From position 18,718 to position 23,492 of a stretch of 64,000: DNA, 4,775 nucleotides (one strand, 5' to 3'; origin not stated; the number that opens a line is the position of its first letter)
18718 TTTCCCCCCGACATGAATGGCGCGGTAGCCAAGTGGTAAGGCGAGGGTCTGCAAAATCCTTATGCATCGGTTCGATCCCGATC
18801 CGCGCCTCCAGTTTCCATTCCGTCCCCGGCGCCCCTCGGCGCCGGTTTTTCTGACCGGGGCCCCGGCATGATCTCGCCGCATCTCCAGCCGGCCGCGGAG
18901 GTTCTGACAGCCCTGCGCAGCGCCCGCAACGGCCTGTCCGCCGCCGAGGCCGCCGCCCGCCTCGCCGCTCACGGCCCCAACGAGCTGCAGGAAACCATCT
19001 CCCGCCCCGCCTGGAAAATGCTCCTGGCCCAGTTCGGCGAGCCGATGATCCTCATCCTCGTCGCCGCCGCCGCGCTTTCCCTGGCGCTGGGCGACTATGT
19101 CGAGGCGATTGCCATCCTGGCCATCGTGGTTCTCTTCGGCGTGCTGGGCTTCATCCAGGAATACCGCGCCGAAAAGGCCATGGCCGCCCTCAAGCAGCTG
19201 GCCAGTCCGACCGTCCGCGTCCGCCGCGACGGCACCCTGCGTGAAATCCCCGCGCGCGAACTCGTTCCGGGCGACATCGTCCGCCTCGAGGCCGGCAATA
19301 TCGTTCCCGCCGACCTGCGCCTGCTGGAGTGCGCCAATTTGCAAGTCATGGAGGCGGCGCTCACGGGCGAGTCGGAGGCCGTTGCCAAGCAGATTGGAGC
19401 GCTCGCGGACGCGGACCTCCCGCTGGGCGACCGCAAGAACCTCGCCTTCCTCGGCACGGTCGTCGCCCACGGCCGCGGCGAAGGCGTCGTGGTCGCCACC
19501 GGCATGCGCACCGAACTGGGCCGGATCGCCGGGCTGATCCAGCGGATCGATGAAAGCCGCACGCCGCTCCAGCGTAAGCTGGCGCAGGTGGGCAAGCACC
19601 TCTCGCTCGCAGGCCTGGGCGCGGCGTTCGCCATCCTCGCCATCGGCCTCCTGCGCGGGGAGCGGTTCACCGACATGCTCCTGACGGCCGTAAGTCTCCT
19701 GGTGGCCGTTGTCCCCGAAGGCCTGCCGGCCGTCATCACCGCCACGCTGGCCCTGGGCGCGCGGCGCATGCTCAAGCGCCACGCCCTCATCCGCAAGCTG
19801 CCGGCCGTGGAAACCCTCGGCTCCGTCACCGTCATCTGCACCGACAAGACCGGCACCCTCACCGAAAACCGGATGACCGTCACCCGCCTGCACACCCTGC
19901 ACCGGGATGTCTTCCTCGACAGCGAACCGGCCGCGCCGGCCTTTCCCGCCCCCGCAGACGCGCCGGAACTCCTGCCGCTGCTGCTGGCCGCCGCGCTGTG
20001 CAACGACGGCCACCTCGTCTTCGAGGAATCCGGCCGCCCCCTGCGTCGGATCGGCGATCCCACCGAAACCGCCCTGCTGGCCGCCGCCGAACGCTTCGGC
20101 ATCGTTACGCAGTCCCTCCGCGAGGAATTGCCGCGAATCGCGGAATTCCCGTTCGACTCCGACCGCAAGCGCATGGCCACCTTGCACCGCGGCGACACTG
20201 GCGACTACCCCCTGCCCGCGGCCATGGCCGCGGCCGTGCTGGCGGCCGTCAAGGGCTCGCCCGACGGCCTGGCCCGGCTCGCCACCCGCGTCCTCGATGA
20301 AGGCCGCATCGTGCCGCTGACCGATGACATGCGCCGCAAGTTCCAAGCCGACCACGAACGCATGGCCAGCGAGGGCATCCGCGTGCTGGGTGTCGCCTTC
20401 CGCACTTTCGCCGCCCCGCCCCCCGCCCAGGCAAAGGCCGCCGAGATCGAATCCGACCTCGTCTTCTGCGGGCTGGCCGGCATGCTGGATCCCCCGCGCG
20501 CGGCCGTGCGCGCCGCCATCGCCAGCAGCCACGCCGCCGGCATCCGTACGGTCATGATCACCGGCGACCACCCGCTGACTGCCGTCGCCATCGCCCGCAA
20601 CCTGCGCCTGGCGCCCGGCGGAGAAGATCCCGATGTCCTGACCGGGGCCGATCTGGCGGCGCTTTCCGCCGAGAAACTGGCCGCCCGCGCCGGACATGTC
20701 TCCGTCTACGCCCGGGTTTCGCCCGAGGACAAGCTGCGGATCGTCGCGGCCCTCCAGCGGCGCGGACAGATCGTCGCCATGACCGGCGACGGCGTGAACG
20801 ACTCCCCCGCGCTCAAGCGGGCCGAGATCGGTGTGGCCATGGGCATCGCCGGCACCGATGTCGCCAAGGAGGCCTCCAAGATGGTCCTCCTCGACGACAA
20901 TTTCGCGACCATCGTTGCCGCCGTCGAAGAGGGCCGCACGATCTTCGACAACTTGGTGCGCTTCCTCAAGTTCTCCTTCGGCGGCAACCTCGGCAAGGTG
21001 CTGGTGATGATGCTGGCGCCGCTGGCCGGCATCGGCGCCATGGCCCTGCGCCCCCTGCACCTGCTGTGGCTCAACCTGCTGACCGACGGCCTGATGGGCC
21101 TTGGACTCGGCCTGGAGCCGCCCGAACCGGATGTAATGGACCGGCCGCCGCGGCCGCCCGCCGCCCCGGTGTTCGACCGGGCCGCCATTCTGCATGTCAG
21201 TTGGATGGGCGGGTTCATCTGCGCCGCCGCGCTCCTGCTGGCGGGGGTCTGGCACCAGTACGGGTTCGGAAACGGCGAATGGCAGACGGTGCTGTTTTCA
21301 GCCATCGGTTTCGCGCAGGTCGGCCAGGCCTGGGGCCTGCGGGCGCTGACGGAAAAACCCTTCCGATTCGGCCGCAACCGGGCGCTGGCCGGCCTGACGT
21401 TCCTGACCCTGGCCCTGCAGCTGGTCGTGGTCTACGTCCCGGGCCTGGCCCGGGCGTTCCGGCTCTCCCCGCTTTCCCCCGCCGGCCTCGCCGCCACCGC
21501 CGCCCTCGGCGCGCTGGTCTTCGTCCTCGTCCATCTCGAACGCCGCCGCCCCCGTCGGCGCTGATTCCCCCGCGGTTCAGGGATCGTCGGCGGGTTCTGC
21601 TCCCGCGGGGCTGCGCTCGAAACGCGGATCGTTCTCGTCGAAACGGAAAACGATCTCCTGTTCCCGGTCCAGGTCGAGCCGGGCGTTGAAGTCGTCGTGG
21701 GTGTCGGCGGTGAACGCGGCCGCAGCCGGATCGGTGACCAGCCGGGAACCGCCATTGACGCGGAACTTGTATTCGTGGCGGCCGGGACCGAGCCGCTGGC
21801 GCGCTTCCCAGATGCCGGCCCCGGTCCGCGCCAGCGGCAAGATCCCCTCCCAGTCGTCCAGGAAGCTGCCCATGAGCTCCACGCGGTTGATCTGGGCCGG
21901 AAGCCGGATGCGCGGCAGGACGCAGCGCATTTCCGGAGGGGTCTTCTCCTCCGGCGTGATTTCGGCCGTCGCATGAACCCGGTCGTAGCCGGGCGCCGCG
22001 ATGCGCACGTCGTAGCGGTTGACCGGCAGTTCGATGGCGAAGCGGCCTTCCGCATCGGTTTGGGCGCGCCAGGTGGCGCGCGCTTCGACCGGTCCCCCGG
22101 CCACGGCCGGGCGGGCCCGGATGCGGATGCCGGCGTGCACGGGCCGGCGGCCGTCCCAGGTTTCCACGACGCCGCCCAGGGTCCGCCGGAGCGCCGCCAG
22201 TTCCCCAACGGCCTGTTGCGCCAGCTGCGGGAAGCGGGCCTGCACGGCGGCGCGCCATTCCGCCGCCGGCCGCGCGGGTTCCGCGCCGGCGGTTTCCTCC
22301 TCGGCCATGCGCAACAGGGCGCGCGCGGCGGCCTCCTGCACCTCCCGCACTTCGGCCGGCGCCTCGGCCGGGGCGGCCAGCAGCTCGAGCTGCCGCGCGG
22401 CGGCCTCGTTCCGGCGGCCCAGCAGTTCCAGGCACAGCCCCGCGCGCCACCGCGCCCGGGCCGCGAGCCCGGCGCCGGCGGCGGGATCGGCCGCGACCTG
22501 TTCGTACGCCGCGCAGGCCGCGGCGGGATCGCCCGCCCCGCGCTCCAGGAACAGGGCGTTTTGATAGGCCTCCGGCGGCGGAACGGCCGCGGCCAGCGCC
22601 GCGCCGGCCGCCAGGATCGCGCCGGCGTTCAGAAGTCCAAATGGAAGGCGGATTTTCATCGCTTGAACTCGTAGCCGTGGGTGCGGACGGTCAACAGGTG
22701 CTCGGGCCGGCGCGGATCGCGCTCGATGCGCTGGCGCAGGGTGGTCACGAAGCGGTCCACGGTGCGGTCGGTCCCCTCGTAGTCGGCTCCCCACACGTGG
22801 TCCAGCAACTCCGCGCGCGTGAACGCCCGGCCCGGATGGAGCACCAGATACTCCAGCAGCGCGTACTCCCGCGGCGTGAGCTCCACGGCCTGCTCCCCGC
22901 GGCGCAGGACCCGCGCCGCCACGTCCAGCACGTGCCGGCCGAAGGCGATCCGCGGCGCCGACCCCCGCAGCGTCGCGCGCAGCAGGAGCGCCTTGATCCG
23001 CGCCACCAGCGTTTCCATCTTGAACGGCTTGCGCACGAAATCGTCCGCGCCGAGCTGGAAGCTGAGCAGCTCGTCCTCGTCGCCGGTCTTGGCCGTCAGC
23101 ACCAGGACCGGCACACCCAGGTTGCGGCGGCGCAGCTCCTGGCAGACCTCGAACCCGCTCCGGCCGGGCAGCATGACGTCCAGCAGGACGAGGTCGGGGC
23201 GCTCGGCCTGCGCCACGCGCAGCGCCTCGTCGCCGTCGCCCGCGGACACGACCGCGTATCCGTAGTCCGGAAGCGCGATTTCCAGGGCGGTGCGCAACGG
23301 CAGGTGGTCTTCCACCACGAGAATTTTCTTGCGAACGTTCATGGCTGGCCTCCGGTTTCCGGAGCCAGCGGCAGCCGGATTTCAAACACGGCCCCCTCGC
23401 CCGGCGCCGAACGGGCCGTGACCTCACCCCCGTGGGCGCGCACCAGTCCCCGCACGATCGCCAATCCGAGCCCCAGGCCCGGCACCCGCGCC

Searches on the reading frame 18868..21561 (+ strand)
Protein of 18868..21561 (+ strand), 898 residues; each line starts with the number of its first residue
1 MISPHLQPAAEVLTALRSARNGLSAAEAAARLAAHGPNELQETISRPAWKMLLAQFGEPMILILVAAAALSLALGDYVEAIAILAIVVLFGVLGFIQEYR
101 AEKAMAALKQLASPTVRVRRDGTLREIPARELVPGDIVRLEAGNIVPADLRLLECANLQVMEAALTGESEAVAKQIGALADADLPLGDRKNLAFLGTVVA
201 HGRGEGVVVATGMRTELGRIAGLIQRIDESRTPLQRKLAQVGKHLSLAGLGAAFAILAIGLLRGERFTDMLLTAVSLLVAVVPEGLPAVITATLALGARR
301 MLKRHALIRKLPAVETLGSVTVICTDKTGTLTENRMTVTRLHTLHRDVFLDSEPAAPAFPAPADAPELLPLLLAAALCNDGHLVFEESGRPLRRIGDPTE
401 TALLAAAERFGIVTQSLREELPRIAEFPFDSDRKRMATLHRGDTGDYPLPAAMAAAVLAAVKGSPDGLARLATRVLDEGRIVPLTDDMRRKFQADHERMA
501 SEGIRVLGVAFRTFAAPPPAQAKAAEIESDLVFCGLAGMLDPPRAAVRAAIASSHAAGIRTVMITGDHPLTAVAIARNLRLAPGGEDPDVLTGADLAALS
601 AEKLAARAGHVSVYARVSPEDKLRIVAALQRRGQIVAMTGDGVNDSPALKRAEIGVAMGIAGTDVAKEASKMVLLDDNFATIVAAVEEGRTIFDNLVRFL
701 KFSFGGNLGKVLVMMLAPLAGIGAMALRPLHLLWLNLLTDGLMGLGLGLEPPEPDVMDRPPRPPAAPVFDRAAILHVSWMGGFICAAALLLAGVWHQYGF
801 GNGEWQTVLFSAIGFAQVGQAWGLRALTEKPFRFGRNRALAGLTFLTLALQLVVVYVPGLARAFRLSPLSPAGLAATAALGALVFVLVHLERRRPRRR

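Call 7: search_protein_families(library=pfam, proteins=[window:18868-21561:+])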
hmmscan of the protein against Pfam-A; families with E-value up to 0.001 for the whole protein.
window:18868-21561:+ (898 aa): 6 families
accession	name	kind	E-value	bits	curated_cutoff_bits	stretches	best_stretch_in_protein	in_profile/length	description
PF00122.25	E1-E2_ATPase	-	1.3e-53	181.7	28.1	1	111-304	2-181/181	E1-E2 ATPase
PF00689.26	Cation_ATPase_C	-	1.2e-42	146.2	27.3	1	725-892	2-173/175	Cation transporting ATPase, C-terminus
PF00690.31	Cation_ATPase_N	-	3.3e-19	68.7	20.4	1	5-71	2-69/69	Cation transporter/ATPase, N-terminus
PF13246.12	Cation_ATPase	-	5.3e-18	65.3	21.7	1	376-473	1-89/91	Cation transport ATPase (P-type)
PF00702.32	Hydrolase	-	8.9e-15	56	26.4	1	322-652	3-190/191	haloacid dehalogenase-like hydrolase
PF08282.18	Hydrolase_3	-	0.00083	19.6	20.9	1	630-678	200-247/255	haloacid dehalogenase-like hydrolase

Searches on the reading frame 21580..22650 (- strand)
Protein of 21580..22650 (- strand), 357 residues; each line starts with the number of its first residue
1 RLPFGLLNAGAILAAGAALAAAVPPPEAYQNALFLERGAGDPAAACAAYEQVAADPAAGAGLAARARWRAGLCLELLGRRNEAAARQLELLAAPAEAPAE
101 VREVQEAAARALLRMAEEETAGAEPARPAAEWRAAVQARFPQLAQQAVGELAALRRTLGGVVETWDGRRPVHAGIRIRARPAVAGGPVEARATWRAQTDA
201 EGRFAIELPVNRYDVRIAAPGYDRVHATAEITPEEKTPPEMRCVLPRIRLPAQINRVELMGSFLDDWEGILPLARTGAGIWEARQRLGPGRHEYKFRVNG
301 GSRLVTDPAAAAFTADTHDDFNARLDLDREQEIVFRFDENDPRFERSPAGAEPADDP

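Call 7: search_protein_families(library=pfam, proteins=[window:21580-22650:-])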
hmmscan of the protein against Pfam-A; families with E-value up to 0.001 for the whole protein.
window:21580-22650:- (357 aa): 2 families
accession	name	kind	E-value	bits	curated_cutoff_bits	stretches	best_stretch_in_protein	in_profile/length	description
PF13620.12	CarboxypepD_reg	-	3.4e-07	31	32.3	1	189-237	20-75/82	Carboxypeptidase regulatory-like domain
PF16561.11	AMPK1_CBM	-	1.2e-05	25.9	26.8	1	253-308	10-63/85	Glycogen recognition site of AMP-activated protein kinase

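Call 22: search_protein_families(library=ncbifam, proteins=[window:21580-22650:-], max_evalue=0.00001)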
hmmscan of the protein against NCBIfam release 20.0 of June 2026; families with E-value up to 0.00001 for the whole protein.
window:21580-22650:- (357 aa): 0 families

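Call 63: search_protein_families(library=pfam, proteins=[window:21580-22650:-], max_evalue=1)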
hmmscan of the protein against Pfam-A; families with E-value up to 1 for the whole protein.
window:21580-22650:- (357 aa): 4 families
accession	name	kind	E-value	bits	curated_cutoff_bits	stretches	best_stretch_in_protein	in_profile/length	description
PF13620.12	CarboxypepD_reg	-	3.4e-07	31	32.3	1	189-237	20-75/82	Carboxypeptidase regulatory-like domain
PF16561.11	AMPK1_CBM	-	1.2e-05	25.9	26.8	1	253-308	10-63/85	Glycogen recognition site of AMP-activated protein kinase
PF13715.12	CarbopepD_reg_2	-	0.005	17.3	32.2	1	193-237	25-70/88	CarboxypepD_reg-like domain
PF08308.17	PEGA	-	0.14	12.5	20.8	1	207-237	30-61/71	PEGA domain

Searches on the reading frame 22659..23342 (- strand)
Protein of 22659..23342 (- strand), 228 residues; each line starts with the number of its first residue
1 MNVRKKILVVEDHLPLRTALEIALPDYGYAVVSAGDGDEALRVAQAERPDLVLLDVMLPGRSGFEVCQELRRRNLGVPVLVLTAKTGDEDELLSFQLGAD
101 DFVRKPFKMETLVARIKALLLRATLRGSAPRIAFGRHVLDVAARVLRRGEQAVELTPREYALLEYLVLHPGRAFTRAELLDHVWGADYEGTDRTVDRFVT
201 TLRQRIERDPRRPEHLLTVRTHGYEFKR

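Call 7: search_protein_families(library=pfam, proteins=[window:22659-23342:-])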
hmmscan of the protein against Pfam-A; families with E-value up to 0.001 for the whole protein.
window:22659-23342:- (228 aa): 2 families
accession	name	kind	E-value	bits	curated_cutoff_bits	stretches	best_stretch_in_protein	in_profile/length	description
PF00072.30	Response_reg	-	3.5e-29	101.6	30.2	1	7-117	1-111/111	Response regulator receiver domain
PF00486.34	Trans_reg_C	-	8.9e-26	90.2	26.2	1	151-226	2-77/77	Transcriptional regulatory protein, C terminal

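Call 22: search_protein_families(library=ncbifam, proteins=[window:22659-23342:-], max_evalue=0.00001)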
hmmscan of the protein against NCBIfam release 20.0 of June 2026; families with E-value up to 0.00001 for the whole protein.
window:22659-23342:- (228 aa): 98 families (the best 25 are shown)
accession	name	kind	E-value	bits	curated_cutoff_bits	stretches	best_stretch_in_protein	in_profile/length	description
TIGR02154.1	PhoB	equivalog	3e-60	203.4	296.2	1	4-226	2-225/226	phosphate regulon transcriptional regulator PhoB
NF040689.1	MtrAB_MtrA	equivalog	2e-58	197.3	300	1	7-225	1-217/219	MtrAB system response regulator MtrA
NF040534.1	resp_reg_YycF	equivalog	1.1e-56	191.7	340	1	5-226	1-227/231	response regulator YycF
NF045944.1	ResRegRpaBCyano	equivalog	1.7e-53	181.4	330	1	8-228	1-229/229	response regulator transcription factor RpaB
NF007005.1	PRK09468.1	equivalog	8.9e-51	172.6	331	1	4-226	3-231/237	osmolarity response regulator transcription factor OmpR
NF008296.0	PRK11083.1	equivalog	6.6e-49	166.4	273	1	4-227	3-226/228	two-component system response regulator CreB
NF053854.1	RespRegPhoBBctds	equivalog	1.9e-47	161.5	270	1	7-227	1-225/225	two-component system response regulator PhoB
NF041733.1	resp_reg_CseB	equivalog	1e-45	155.9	350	1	6-228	2-228/228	two-component system response regulator CseB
NF007546.0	PRK10161.1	equivalog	4.1e-43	147.6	471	1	5-226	3-225/229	phosphate response regulator transcription factor PhoB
NF007820.0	PRK10529.1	equivalog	4.9e-42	143.9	325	1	6-226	3-223/225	two-component system response regulator KdpE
NF041734.1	resp_reg_RppA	equivalog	3.8e-41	140.9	250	1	6-227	2-228/229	two-component system response regulator RppA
NF045914.1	RespRegNblR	equivalog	7.4e-41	140.2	300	1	4-225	6-224/228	response regulator transcription factor NblR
TIGR01387.1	cztR_silR_copR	subfamily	9.2e-41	139.9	279.2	1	7-225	1-217/218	heavy metal response regulator transcription factor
NF033117.2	vanR_ACDEGLN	exception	6.1e-40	137.2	350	1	7-225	1-224/226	VanR-ABDEGLN family response regulator transcription factor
NF045991.1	RespRegCtrARhodob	equivalog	8.2e-40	136.9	350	1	6-226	2-221/224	response regulator transcription factor CtrA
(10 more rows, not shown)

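Call 23: search_solved_structures(query=window:22659-23342:-, max_evalue=1e-20)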
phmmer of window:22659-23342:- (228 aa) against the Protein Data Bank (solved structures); distinct sequences matched with E-value up to 1e-20: 46.
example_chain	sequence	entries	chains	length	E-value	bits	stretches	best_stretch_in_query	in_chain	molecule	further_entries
2gwr_A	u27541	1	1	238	8.7e-47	162.6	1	3-225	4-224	DNA-binding response regulator mtrA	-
2oqr_A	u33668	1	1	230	8.5e-46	159.4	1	6-226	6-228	Sensory transduction protein regX3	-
9ji3_J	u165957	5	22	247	4.8e-41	143.9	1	5-224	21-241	DNA-binding response regulator | Possible two component system response transcriptional positive regulator PhoP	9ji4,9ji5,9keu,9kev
3r0j_A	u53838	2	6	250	5e-41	143.8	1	5-224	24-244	POSSIBLE TWO COMPONENT SYSTEM RESPONSE TRANSCRIPTIONAL POSITIVE REGULATOR PHOP | Response regulator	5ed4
4kfc_A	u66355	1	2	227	3.3e-40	141.1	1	6-226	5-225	KDP operon transcriptional regulatory protein KdpE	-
4kny_A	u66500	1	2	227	6.4e-40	140.2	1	6-226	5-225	KDP operon transcriptional regulatory protein KdpE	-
6lgq_D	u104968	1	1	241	7.3e-40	140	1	6-226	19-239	DNA-binding response regulator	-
1kgs_A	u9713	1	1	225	1e-37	133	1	2-224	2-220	DNA BINDING RESPONSE REGULATOR D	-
1ys6_A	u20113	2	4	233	7.2e-37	130.2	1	6-224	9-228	Transcriptional regulatory protein prrA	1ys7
9ket_J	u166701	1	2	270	2.9e-36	128.2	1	44-224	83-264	Possible two component system response transcriptional positive regulator PhoP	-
4b09_A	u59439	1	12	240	3e-34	121.7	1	6-224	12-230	TRANSCRIPTIONAL REGULATORY PROTEIN BAER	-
1mvo_A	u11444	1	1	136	9.8e-34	120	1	3-129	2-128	PhoP response regulator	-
9dvt_R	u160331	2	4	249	2.1e-33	118.9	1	4-224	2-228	DNA-binding dual master transcriptional regulator RpaA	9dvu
8jo2_H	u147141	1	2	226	2.6e-31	112.1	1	6-223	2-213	DNA-binding transcriptional regulator BasR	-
4s04_A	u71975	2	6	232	2.8e-31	111.9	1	6-223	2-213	DNA-binding transcriptional regulator BasR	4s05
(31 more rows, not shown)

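Call 48: find_related_loci(query=A4, collection=metagenome_contigs, flank=5000)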
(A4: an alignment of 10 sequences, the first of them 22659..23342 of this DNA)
Query A4 (228 aa) in metagenome_contigs; peptide patterns used: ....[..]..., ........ (x = any residue, [..] = any of these).
242 stretches matched a pattern; 118 encode a relative of the query (tblastn E <= 1e-3); the best 80 are kept; 80 distinct loci.
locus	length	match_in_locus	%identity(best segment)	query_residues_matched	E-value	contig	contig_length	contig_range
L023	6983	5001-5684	86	1-228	2e-128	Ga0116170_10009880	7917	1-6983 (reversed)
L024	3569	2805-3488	80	1-228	2e-122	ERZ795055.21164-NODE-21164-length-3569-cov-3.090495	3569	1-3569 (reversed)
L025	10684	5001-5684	80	1-228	3e-119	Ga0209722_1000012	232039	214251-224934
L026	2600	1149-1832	70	1-228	4e-110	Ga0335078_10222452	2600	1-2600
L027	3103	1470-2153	68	1-228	3e-104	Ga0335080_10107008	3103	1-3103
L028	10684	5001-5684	67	1-228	2e-99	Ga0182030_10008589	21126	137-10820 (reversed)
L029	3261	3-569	72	40-228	5e-92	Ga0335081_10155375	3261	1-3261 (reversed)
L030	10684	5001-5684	80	1-228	3e-119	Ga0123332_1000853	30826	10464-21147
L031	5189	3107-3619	65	1-171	1e-68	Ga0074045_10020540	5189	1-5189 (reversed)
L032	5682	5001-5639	40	5-227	1e-49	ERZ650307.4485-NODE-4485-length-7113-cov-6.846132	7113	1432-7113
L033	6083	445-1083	40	5-227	1e-49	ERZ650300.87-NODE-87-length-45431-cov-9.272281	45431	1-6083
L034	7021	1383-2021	40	5-227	1e-49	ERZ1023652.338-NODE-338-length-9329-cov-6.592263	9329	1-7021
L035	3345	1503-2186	43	1-224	2e-49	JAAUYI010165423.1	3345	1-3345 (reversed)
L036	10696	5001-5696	41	1-228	3e-49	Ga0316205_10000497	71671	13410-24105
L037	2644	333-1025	43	1-227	9e-49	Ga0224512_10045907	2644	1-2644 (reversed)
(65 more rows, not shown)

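Call 62: search_protein_families(library=pfam, proteins=[L028:1753-2748:-], max_evalue=0.01)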
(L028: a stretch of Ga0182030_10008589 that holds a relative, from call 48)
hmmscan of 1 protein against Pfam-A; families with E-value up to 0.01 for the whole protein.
L028:1753-2748:- (332 aa): 1 family
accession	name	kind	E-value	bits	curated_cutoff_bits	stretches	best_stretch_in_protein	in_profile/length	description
PF07589.16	PEP-CTERM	-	0.0004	20.8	20.7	1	290-315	2-24/24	PEP-CTERM motif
